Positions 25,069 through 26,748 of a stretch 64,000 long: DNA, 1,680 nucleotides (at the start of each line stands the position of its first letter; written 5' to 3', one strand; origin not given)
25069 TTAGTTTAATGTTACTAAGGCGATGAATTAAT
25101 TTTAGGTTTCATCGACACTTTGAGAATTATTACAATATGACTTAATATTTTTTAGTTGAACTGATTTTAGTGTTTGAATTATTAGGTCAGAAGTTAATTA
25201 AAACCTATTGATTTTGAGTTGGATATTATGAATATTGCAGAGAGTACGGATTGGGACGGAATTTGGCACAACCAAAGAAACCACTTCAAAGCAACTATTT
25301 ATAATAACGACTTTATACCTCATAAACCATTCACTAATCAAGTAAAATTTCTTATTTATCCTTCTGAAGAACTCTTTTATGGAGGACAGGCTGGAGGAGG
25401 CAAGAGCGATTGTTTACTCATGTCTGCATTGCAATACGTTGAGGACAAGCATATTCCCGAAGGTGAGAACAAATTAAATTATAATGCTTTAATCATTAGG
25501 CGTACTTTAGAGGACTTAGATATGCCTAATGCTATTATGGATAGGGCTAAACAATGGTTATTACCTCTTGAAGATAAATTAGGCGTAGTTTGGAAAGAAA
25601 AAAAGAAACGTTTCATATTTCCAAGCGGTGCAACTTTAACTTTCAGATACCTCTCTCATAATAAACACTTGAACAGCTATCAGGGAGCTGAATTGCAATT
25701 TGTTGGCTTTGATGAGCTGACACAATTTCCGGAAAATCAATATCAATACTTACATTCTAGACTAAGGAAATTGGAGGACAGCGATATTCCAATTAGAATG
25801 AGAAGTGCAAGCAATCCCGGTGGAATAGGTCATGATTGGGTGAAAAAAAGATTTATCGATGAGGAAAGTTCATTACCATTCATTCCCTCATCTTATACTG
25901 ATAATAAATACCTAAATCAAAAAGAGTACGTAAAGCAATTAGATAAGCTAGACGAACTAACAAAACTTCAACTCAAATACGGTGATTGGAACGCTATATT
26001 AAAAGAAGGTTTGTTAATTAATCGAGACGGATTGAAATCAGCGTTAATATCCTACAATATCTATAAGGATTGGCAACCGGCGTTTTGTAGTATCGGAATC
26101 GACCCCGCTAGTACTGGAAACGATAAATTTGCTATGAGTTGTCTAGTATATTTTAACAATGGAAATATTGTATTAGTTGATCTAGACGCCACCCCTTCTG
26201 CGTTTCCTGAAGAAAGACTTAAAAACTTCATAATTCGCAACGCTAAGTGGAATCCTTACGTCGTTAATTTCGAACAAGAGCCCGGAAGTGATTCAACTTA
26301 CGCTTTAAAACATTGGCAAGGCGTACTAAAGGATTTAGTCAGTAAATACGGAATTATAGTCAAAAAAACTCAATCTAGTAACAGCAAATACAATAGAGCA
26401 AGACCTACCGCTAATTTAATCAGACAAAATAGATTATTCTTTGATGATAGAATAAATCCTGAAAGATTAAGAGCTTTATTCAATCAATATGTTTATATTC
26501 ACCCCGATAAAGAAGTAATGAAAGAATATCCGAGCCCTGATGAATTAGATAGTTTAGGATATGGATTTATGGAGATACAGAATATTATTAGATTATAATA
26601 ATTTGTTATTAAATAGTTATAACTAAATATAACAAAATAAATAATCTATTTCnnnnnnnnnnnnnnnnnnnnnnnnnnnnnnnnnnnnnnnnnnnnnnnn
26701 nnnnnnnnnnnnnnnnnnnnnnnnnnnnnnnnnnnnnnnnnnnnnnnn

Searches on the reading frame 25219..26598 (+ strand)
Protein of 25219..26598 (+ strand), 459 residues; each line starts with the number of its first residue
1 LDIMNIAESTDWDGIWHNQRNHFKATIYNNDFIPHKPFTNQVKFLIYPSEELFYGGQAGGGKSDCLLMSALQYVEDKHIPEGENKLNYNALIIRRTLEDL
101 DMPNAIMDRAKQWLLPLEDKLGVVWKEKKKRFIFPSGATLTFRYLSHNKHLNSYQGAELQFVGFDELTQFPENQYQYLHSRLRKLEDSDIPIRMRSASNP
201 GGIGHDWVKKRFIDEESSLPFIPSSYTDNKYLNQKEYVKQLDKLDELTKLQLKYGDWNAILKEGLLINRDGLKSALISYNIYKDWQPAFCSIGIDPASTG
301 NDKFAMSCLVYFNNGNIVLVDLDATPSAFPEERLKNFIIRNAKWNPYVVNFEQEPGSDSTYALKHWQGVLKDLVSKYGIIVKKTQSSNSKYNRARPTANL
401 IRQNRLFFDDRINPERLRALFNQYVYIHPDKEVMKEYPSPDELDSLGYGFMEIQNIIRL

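Call 12: search_protein_families(library=pfam, proteins=[window:25219-26598:+], max_evalue=0.001)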
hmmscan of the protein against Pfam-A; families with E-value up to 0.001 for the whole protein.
window:25219-26598:+ (459 aa): 3 families
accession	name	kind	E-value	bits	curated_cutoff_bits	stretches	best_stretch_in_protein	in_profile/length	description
PF03237.21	Terminase_6N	-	3.5e-13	50.1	22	1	59-270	7-211/215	Terminase large subunit, T4likevirus-type, N-terminal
PF04466.19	Terminase_3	-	1.7e-10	41.2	23.2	1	132-246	74-188/201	Phage terminase large subunit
PF22530.2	Terminase-T7_RNaseH-like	-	7.1e-06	26.7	27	1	294-394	1-95/108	Terminase Bacteriophage T7, Ribonuclease H-like domain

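Call 37: find_related_loci(query=window:25219-26598:+, collection=viral_contigs, flank=10000)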
Query window:25219-26598:+ (459 aa) in viral_contigs; peptide patterns used: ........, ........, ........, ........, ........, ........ (x = any residue, [..] = any of these).
32 stretches matched a pattern; 17 encode a relative of the query (tblastn E <= 1e-3); 17 distinct loci.
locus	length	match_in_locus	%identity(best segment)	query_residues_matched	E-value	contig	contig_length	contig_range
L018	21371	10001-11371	84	4-459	0e+0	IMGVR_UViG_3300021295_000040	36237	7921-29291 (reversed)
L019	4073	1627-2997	83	4-459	0e+0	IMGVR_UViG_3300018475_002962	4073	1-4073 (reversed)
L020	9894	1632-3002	83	4-459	0e+0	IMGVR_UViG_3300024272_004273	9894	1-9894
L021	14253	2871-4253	69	2-452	0e+0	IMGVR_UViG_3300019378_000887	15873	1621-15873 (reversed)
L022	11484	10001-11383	69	2-452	0e+0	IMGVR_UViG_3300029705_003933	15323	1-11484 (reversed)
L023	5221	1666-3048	69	2-452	0e+0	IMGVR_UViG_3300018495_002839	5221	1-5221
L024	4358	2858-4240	69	2-452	0e+0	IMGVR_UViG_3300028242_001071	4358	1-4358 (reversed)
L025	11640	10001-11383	69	2-452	0e+0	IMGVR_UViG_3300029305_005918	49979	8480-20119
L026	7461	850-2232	69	2-452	0e+0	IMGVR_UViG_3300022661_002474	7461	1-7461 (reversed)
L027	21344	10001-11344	65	26-457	0e+0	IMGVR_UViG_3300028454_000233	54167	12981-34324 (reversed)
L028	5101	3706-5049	65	26-457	0e+0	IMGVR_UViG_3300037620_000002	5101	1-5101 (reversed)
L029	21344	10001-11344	65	26-457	0e+0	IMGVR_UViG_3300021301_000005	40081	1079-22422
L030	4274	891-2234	65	26-457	0e+0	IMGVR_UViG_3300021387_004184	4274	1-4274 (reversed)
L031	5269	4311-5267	82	4-321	3e-177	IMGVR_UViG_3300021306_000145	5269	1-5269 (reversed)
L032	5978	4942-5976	72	26-367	1e-168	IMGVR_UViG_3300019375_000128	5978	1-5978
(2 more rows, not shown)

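Call 38: find_related_loci(query=window:25219-26598:+, collection=genome_contigs, flank=10000)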
Query window:25219-26598:+ (459 aa) in genome_contigs; peptide patterns used: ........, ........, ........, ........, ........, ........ (x = any residue, [..] = any of these).
24 stretches matched a pattern; 5 encode a relative of the query (tblastn E <= 1e-3); 4 distinct loci.
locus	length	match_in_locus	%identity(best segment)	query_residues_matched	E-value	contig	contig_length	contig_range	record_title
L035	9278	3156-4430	54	26-457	2e-147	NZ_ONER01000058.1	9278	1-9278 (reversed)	Uncultured Methanobrevibacter sp. isolate RUG236, whole genome shotgun sequence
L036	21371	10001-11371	82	4-459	0e+0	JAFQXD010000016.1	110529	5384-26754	MAG: Methanobrevibacter sp. isolate RGIG2231 Goat_Duodenum-1__c288, whole genome shotgun sequence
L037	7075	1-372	87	336-459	1e-70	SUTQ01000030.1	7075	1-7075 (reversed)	MAG: Methanosphaera stadtmanae isolate SIG24 NODE_500_length_7075_cov_26.062589, whole genome shotgun sequence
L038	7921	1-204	90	392-459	2e-36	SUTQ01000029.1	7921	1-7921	MAG: Methanosphaera stadtmanae isolate SIG24 NODE_421_length_7921_cov_42.514661, whole genome shotgun sequence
